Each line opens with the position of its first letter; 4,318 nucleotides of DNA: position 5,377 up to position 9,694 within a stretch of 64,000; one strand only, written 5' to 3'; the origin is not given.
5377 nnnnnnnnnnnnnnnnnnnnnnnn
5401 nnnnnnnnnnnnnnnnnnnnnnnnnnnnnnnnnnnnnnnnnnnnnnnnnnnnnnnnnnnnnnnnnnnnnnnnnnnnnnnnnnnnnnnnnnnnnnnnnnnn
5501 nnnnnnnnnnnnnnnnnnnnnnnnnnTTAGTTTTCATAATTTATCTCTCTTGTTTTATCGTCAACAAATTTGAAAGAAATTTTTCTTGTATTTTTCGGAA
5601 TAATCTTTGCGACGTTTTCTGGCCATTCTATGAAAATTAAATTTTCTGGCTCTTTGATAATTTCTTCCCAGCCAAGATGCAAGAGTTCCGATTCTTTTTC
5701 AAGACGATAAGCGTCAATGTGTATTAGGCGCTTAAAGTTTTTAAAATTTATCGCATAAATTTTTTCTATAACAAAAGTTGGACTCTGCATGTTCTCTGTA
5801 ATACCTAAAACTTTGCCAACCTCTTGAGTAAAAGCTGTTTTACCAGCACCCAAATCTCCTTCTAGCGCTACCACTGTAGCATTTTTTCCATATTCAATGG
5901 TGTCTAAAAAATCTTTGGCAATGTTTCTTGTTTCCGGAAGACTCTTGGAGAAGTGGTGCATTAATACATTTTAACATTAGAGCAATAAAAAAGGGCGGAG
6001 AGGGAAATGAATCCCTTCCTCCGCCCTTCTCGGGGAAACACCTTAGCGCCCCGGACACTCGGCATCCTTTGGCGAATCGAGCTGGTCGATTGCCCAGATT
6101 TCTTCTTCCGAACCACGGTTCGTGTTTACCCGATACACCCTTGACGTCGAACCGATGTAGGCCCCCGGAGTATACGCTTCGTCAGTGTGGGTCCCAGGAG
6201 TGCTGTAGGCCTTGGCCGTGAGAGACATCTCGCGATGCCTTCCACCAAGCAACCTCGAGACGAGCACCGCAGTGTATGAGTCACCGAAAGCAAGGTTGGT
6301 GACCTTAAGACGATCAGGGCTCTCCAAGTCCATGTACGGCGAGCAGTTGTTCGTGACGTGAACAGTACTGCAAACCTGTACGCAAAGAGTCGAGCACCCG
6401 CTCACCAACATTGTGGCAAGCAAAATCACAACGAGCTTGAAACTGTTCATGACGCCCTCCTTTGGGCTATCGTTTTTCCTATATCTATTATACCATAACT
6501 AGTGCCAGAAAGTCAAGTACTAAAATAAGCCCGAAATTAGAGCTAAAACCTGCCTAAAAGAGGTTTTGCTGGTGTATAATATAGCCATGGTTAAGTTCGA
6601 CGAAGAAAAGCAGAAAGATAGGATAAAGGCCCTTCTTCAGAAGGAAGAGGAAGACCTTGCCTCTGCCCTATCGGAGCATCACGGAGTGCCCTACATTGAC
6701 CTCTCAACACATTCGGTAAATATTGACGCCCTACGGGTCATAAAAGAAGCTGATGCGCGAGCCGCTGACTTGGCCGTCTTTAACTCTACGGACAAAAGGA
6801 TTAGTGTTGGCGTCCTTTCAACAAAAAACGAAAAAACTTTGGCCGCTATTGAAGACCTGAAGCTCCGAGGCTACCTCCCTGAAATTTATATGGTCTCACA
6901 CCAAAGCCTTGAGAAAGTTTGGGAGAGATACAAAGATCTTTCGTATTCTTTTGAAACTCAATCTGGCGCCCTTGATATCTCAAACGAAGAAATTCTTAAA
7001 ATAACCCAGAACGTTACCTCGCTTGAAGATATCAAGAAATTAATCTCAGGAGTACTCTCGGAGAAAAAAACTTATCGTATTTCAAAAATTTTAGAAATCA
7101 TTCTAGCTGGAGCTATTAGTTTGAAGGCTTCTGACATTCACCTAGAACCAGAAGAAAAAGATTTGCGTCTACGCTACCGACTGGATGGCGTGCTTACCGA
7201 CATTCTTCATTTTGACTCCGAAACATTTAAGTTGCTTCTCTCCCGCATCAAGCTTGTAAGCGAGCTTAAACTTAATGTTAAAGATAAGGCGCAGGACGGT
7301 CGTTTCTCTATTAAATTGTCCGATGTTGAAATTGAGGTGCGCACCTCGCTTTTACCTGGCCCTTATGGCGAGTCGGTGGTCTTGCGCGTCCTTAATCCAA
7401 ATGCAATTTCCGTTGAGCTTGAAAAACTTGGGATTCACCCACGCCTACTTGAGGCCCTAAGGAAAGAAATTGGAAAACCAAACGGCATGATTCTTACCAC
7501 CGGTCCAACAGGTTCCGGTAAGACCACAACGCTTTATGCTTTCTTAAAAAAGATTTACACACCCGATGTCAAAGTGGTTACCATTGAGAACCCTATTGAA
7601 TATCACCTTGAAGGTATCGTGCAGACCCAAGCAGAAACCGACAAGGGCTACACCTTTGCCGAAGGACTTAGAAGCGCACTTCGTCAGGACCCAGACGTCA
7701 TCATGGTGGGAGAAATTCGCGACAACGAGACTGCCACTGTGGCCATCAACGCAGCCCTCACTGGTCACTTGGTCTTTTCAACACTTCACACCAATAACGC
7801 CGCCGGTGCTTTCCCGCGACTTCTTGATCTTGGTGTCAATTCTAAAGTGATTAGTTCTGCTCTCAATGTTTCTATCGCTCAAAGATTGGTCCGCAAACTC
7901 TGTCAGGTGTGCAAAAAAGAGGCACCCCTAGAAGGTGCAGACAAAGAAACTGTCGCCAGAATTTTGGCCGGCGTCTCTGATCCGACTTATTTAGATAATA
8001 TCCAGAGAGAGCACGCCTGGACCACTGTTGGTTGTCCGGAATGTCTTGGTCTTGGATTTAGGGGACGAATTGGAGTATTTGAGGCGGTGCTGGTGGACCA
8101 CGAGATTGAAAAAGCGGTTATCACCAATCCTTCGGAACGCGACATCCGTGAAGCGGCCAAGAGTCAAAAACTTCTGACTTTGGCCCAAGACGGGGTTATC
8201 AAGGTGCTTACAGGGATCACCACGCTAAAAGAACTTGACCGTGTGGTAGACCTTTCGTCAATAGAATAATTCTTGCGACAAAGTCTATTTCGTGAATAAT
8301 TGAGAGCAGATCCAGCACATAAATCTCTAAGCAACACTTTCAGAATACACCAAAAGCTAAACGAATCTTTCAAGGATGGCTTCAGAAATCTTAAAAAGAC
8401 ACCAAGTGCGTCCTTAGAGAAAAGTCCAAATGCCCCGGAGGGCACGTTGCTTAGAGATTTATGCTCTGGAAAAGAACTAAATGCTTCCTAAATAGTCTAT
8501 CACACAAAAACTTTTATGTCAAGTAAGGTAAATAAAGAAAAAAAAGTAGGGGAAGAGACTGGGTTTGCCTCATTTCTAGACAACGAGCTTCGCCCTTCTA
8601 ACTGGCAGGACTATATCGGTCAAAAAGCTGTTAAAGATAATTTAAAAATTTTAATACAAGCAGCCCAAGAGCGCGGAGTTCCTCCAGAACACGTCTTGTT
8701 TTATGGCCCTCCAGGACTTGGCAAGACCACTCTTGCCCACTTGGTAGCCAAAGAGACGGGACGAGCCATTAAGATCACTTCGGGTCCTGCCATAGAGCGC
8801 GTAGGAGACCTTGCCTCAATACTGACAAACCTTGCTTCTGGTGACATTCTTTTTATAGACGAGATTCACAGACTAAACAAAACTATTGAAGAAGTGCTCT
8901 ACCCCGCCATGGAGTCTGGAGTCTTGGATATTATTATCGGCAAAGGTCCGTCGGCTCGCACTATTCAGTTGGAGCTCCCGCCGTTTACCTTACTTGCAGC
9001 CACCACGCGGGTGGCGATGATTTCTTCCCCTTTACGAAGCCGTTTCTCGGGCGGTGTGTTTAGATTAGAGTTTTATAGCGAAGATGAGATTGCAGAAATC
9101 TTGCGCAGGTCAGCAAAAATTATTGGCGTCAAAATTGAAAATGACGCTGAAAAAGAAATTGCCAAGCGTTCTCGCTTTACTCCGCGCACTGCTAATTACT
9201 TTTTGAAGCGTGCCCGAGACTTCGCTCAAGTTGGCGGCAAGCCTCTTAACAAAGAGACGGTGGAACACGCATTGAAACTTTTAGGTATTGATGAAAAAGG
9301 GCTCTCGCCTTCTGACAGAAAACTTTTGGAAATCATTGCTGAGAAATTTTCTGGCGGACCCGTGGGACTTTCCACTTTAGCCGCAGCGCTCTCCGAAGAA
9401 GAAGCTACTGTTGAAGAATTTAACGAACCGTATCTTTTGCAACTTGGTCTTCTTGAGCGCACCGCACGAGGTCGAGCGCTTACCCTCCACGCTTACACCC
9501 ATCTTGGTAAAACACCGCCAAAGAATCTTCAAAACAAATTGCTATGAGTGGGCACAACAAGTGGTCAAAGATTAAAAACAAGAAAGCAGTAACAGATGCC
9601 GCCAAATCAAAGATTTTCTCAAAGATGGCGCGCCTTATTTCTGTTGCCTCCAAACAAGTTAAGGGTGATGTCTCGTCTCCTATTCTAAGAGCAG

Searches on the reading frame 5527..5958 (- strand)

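Call 63: search_protein_families(library=pfam, proteins=[window:5527-5958:-], max_evalue=0.001)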
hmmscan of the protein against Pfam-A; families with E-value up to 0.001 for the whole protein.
window:5527-5958:- (143 aa): 1 family
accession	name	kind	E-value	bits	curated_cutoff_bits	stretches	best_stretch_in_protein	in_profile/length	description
PF02367.23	TsaE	-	1.4e-32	112.7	26.6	1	6-138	3-127/128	Threonylcarbamoyl adenosine biosynthesis protein TsaE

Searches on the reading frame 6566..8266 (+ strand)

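Call 63: search_protein_families(library=pfam, proteins=[window:6566-8266:+], max_evalue=0.001)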
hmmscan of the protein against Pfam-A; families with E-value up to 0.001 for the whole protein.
window:6566-8266:+ (567 aa): 2 families
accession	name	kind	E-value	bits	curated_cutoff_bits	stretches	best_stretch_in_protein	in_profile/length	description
PF00437.27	T2SSE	-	3.3e-117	391.7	24.9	1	169-559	5-370/370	Type II/IV secretion system protein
PF25199.1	nSTAND_NTPase5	-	0.0002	21.7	34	1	290-351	24-87/145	Novel STAND NTPase 5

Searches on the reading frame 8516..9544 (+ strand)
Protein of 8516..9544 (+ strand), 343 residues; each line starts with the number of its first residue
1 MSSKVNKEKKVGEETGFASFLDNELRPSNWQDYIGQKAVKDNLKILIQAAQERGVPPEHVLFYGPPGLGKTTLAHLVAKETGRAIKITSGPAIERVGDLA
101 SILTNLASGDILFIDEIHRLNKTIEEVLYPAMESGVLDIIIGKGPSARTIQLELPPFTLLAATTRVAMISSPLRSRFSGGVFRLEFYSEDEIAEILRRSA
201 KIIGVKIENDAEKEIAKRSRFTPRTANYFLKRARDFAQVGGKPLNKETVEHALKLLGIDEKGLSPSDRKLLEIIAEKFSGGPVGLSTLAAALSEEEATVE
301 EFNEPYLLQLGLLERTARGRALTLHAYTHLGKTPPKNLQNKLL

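Call 63: search_protein_families(library=pfam, proteins=[window:8516-9544:+], max_evalue=0.001)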
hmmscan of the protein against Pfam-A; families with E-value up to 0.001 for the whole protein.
window:8516-9544:+ (343 aa): 13 families
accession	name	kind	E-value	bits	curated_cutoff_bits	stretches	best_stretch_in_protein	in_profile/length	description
PF05496.18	RuvB_N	-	1e-70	237.1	27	1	25-178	1-154/159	Holliday junction DNA helicase RuvB P-loop domain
PF05491.19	RuvB_C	-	2.4e-23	82.3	24.7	1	260-330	1-71/72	RuvB C-terminal winged helix domain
PF17864.7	AAA_lid_4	-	3.4e-22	78.4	27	1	187-259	1-74/74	RuvB AAA lid domain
PF00004.35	AAA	-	6e-19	69.2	21.2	1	60-178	1-124/131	ATPase family associated with various cellular activities (AAA)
PF07728.20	AAA_5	-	2.4e-09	37.8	22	1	59-177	1-139/139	AAA domain (dynein-related subfamily)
PF06068.19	TIP49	-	7.4e-06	25.8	23.8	1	24-88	16-81/347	TIP49 P-loop domain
PF01078.27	Mg_chelatase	-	2.7e-05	24.1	20.3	0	32-77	4-42/207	Magnesium chelatase, subunit ChlI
PF00931.28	NB-ARC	-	0.00011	22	23.5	0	57-80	18-41/248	NB-ARC domain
PF14532.12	Sigma54_activ_2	-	0.00019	22.2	25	1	60-130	24-91/138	Sigma-54 interaction domain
PF00158.32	Sigma54_activat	-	0.00042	20.5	20.2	0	105-139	90-124/168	Sigma-54 interaction domain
PF13191.12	AAA_16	-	0.00067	20.6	32.6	0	52-93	20-61/167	AAA ATPase domain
PF00910.28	RNA_helicase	-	0.00077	20.4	21.5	0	60-129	1-72/105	RNA helicase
PF13173.12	AAA_14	-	0.00083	19.8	27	0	60-131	5-85/129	AAA domain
